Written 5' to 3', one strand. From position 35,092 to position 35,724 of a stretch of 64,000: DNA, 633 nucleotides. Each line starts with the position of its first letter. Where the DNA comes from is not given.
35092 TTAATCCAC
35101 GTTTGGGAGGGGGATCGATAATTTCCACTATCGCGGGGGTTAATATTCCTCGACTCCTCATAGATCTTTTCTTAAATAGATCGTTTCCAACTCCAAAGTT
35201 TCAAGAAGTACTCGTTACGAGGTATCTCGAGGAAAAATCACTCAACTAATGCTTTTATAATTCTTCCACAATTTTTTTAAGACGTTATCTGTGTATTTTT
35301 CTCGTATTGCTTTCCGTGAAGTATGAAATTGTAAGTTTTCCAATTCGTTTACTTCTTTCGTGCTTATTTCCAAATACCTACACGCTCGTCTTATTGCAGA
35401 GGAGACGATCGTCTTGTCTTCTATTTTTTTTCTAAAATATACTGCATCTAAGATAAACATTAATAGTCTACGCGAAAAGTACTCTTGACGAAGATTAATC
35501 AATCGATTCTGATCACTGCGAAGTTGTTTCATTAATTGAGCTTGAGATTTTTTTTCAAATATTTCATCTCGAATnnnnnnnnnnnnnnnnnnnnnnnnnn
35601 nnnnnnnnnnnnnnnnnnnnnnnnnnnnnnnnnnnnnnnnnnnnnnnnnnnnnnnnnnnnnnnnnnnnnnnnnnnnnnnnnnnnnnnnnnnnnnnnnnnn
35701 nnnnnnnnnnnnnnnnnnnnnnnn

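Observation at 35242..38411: Two paralogous GT2 enzymes with C-terminal extensions bracket the PqqD-kinase pair: candidate peptide/protein glycosyltransferases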

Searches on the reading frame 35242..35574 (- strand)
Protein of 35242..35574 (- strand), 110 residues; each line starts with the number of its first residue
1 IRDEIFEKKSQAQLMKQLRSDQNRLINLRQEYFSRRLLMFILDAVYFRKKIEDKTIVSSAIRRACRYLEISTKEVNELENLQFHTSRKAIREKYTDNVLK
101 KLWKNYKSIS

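Call 73: predict_structure(alignment_id=A2)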
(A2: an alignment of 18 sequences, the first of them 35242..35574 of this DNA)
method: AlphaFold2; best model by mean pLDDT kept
length: 110 residues; sequences in the alignment: 18
mean_pLDDT: 91.2   pTM: 0.75
mean pLDDT of the five models: 91.2, 89.9, 89.9, 89.5, 88.8
residues with pLDDT >= 90: 82; 70-90: 22; 50-70: 4; < 50: 2
segments of 3 or more residues with pLDDT < 50: none
pLDDT, mean of each block of 10 residues (from residue 1): 62 87 91 96 96 96 97 97 97 96 87
secondary structure, 60 per line:
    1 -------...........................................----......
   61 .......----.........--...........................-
elements in order: H8-50 H55-67 H72-80 H83-109

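Call 75: fold_search(model_id=the predicted structure, library=pdb)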
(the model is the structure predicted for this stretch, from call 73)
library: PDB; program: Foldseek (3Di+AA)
matches with E <= 10: 45; with E <= 0.001: 0
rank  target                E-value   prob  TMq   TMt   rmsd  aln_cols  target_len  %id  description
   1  9m08_C                2.6e+00  0.25  0.44  0.34   8.9       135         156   14  Structure of outer membrane lipoprotein QseG and histidine kinase QseE complex (released 2025-11-19)
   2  9uc5_A                4.1e+00  0.10  0.28  0.31  12.9        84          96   12  Mini-protein binder of N-terminal domain of nucleocapsid protein of SARS-CoV2 (released 2026-02-25)
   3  3fzf_B                4.1e+00  0.07  0.25  0.25  13.1        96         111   18  Crystal Structure of Hsc70/Bag1 in complex with ATP (released 2009-03-17)
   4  6zdw_BBB              4.8e+00  0.04  0.20  0.16  10.0        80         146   11  Crystal structure of the ribonuclease core of R3B2 (released 2021-03-31)
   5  1m5y_B                5.1e+00  0.04  0.23  0.08  14.4       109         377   16  Crystallographic Structure of SurA, a Molecular Chaperone that Facilitates Outer Membrane Porin Folding (released 2002-11-08)
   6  1s94_A                5.1e+00  0.04  0.18  0.19  13.8        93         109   15  Crystal structure of the Habc domain of neuronal syntaxin from the squid Loligo pealei (released 2004-05-11)
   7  8yuf_A                5.7e+00  0.09  0.32  0.28  11.1       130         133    9  Crystal structure of HEPN (Q64A) toxin (released 2025-04-02)
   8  5aqq_D                5.7e+00  0.06  0.25  0.26  11.3        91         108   14  Fragment-based screening of HSP70 sheds light on the functional role of ATP-binding site residues (released 2016-10-05)
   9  2l3l_MODEL_1_A        5.7e+00  0.06  0.31  0.31  13.5       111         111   13  The solution structure of the N-terminal domain of human Tubulin Binding Cofactor C reveals a platform for the (released 2011-09-21)
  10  4ty0_B                6.0e+00  0.08  0.31  0.13   8.4        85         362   18  Crystal structure of Vibrio cholerae DncV cyclic AMP-GMP synthase in complex with linear intermediate 5' pppA(3',5')pG (released 2014-08-13)
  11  3u3b_B                6.4e+00  0.13  0.37  0.39   7.2        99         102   14  Crystal Structure of Computationally Redesigned Four-Helix Bundle (released 2012-06-13)
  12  1t6i_A                6.4e+00  0.07  0.27  0.27   8.6       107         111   11  Nickel Superoxide Dismutase (NiSOD) Apo Structure (released 2004-07-13)
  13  6rz7                  6.4e+00  0.06  0.29  0.12   8.7       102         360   19  Crystal structure of the human cysteinyl leukotriene receptor 2 in complex with ONO-2570366 (F222 space group) (released 2019-12-11)
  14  8yuf_B                6.8e+00  0.08  0.33  0.28  11.1       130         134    9  Crystal structure of HEPN (Q64A) toxin (released 2025-04-02)
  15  8xdj_A                6.8e+00  0.08  0.33  0.28  12.1       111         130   10  Crystal structure of AMPylated HEPN toxin (released 2024-12-18)
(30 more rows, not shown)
